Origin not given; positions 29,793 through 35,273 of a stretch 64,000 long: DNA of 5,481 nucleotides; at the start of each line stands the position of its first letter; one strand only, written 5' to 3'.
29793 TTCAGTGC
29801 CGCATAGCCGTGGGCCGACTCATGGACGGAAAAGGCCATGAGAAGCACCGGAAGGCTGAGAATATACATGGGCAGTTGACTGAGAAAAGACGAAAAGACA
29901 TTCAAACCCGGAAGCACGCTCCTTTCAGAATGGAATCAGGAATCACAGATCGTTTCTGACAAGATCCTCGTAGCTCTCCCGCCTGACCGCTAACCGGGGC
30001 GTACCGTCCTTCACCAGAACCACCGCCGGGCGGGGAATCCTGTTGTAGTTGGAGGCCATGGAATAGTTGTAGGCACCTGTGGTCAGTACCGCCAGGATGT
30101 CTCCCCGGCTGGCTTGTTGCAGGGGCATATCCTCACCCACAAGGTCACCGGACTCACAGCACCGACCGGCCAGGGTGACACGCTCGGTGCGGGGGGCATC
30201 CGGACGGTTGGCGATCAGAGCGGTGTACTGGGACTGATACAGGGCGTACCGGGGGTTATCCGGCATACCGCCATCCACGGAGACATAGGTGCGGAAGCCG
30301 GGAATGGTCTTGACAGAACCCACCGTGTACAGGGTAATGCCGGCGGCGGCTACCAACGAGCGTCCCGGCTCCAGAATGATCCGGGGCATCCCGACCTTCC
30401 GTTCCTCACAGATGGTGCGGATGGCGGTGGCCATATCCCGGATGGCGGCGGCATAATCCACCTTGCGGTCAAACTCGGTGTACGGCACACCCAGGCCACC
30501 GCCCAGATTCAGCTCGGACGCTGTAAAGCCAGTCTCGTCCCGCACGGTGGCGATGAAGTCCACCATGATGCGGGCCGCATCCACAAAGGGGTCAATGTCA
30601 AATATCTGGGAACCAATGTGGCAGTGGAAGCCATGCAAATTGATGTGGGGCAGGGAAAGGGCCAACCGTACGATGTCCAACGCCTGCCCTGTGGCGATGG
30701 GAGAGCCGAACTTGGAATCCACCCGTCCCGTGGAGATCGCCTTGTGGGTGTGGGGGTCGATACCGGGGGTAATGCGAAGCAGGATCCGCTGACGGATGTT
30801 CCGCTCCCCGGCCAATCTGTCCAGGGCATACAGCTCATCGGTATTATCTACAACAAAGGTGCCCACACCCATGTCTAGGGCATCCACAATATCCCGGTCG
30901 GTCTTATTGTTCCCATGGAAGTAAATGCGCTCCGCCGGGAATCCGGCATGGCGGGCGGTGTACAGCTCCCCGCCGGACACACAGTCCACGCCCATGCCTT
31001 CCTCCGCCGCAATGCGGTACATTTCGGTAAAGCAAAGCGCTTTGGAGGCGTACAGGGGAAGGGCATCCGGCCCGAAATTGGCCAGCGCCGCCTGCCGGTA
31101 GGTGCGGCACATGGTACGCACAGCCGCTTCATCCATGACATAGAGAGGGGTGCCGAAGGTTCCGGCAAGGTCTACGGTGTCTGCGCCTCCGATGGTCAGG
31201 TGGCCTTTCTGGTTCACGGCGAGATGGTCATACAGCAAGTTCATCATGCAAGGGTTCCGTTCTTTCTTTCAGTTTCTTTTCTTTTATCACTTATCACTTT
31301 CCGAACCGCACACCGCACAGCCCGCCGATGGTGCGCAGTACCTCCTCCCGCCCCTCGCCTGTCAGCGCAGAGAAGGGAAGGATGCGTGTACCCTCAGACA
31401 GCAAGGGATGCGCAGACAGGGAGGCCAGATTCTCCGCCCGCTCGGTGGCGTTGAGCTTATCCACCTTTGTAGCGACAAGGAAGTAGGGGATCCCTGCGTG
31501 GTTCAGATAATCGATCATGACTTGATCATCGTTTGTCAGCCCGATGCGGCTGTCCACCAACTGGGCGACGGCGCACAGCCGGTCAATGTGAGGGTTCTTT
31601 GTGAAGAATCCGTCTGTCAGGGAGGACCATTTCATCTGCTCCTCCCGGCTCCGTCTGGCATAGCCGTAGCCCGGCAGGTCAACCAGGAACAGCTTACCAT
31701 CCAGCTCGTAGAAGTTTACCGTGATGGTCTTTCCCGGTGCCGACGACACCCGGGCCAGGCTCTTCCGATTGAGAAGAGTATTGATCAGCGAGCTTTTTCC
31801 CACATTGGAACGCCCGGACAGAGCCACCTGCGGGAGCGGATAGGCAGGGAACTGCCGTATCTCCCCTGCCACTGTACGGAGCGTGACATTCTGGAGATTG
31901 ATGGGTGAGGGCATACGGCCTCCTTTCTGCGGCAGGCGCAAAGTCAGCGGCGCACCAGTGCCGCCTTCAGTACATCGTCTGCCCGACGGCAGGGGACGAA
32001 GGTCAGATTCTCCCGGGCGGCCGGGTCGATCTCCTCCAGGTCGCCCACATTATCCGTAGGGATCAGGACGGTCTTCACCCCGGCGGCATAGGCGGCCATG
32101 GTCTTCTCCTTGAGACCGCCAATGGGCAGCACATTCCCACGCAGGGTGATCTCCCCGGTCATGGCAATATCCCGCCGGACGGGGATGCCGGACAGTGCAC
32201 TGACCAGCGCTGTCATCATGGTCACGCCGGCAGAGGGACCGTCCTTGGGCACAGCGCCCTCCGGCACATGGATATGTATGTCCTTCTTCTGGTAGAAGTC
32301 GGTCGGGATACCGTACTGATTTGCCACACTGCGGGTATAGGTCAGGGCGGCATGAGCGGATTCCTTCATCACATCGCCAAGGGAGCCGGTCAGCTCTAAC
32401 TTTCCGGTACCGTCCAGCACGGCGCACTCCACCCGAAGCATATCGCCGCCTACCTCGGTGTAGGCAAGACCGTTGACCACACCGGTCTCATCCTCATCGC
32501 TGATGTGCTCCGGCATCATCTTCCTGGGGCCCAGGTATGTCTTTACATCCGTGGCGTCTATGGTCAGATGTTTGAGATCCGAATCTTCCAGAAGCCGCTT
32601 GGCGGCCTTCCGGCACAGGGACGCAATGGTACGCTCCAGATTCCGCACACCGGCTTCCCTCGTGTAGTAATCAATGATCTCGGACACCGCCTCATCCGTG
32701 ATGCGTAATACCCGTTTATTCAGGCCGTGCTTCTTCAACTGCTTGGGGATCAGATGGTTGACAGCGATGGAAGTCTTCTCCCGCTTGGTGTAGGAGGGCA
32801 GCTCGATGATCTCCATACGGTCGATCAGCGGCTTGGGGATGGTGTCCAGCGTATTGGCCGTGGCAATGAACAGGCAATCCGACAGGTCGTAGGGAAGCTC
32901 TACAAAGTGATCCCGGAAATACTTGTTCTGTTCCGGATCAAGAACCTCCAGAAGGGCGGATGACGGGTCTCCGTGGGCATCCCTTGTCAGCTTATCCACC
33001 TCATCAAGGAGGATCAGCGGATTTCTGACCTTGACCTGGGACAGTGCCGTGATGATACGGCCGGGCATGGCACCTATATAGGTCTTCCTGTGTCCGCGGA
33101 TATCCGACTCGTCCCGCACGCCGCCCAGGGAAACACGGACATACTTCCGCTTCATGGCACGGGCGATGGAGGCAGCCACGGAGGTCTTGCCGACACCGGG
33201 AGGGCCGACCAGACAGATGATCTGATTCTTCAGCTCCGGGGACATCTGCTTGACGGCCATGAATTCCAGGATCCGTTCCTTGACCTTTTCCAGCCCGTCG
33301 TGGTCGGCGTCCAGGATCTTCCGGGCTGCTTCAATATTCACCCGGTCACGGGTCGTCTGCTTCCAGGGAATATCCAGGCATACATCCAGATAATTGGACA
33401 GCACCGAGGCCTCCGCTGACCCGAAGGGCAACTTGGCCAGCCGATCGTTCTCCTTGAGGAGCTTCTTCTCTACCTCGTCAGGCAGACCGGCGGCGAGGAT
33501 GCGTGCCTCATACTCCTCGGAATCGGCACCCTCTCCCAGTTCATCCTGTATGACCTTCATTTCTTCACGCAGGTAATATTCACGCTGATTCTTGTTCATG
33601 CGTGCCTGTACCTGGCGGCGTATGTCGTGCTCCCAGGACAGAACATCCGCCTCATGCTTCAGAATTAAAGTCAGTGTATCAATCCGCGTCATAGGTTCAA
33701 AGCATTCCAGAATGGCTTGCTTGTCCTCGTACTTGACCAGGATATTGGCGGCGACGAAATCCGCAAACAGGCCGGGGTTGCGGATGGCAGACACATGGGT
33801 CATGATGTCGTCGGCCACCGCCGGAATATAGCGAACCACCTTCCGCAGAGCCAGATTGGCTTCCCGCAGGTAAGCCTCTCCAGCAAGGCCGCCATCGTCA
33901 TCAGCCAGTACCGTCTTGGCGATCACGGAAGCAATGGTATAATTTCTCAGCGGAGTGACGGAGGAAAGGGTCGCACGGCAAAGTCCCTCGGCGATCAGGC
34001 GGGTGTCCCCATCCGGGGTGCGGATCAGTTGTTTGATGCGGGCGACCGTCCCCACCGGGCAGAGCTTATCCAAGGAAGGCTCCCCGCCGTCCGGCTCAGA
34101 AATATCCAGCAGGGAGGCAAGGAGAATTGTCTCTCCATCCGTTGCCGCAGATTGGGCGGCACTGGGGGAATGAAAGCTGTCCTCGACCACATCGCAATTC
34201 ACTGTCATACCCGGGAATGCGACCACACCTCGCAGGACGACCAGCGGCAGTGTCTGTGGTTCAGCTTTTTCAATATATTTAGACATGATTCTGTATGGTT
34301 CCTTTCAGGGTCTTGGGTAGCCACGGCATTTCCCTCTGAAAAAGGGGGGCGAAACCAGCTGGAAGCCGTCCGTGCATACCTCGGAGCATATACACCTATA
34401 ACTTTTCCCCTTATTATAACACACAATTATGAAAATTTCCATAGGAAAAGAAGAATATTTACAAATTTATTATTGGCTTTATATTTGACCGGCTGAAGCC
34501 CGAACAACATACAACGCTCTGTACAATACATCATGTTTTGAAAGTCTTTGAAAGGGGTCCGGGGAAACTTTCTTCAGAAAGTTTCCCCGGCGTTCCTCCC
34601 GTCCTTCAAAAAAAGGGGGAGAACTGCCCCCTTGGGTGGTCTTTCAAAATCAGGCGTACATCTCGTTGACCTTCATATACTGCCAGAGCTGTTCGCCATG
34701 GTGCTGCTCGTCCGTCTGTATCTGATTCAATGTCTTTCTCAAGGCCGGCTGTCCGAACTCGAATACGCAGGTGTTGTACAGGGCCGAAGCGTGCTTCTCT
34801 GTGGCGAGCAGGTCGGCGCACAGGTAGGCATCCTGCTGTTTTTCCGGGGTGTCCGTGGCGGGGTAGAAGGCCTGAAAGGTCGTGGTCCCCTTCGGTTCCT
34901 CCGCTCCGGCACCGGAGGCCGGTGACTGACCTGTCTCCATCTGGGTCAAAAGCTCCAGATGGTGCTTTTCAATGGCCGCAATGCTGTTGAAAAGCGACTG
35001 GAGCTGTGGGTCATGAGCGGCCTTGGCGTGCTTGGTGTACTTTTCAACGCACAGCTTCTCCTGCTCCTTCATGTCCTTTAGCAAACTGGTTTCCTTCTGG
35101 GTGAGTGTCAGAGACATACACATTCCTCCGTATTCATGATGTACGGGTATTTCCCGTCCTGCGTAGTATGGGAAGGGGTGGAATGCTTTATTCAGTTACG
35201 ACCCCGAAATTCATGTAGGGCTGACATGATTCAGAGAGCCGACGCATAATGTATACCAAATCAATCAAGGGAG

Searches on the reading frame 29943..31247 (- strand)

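Call 79: search_protein_families(library=pfam, proteins=[window:29943-31247:-], max_evalue=0.00001)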
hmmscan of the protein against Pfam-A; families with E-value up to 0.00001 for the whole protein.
window:29943-31247:- (434 aa): 2 families
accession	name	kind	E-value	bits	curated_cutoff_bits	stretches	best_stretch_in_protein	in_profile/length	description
PF02784.22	Orn_Arg_deC_N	-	3.6e-59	200.6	23.4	1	55-300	12-247/247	Pyridoxal-dependent decarboxylase, pyridoxal binding domain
PF00278.28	Orn_DAP_Arg_deC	-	2.9e-15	56.7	23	1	91-391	5-95/95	Pyridoxal-dependent decarboxylase, C-terminal sheet domain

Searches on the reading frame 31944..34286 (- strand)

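Call 79: search_protein_families(library=pfam, proteins=[window:31944-34286:-], max_evalue=0.00001)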
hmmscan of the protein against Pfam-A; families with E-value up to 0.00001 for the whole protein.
window:31944-34286:- (780 aa): 7 families
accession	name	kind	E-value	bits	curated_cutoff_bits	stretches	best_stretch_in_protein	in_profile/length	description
PF05362.19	Lon_C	-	1.7e-87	292.7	21.1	1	576-778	2-204/205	Lon protease (S16) C-terminal proteolytic domain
PF02190.22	LON_substr_bdg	-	1.1e-28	101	28.7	1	12-210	1-199/200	ATP-dependent protease La (LON) substrate-binding domain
PF00004.35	AAA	-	4.8e-26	92.2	21.2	1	357-494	1-126/131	ATPase family associated with various cellular activities (AAA)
PF22667.2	Lon_lid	-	1.3e-23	82.8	27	1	518-570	1-53/57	Lon protease AAA+ ATPase lid domain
PF07728.20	AAA_5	-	3.1e-09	37.4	22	1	357-491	2-139/139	AAA domain (dynein-related subfamily)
PF13541.12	ChlI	-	1.3e-06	28.8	27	1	619-746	1-121/121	Subunit ChlI of Mg-chelatase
PF08298.17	AAA_PrkA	-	6.7e-06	25.8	25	0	328-382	59-113/358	PrkA AAA domain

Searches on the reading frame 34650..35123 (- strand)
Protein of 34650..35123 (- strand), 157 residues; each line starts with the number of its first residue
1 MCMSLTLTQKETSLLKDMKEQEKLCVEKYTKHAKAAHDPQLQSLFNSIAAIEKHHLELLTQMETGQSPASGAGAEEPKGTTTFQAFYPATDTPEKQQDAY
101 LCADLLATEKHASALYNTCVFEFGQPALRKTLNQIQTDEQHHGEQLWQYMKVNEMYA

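Call 81: search_protein_families(library=ncbifam, proteins=[window:34650-35123:-], max_evalue=0.01)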
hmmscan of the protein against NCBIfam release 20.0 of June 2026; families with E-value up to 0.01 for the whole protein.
window:34650-35123:- (157 aa): 5 families
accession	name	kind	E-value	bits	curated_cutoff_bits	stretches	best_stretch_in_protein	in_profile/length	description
NF058679.1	EncB_fam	subfamily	2.9e-08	33.7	90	1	22-62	32-72/117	encapsulin nanocompartment ferritin-likeEncB family encapsulin nanocompartment ferritin-like cargo protein cargo protein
TIGR04535.1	ferrit_encaps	subfamily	2.3e-05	24.3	125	0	22-59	25-62/114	encapsulin-associated ferritin-like protein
NF009413.0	PRK12775.1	equivalog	0.00023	19.1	1895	1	27-76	877-926/1006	putative trifunctional 2-polyprenylphenol hydroxylase/glutamate synthase subunit beta/ferritin domain-containing protein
NF045676.1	FeExpMbfA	equivalog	0.00025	20.6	450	1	17-78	102-163/318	iron exporter MbfA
NF058678.1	EncB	exception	0.0035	17.6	210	1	22-64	22-64/160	encapsulin nanocompartment ferritin-like cargo protein EncB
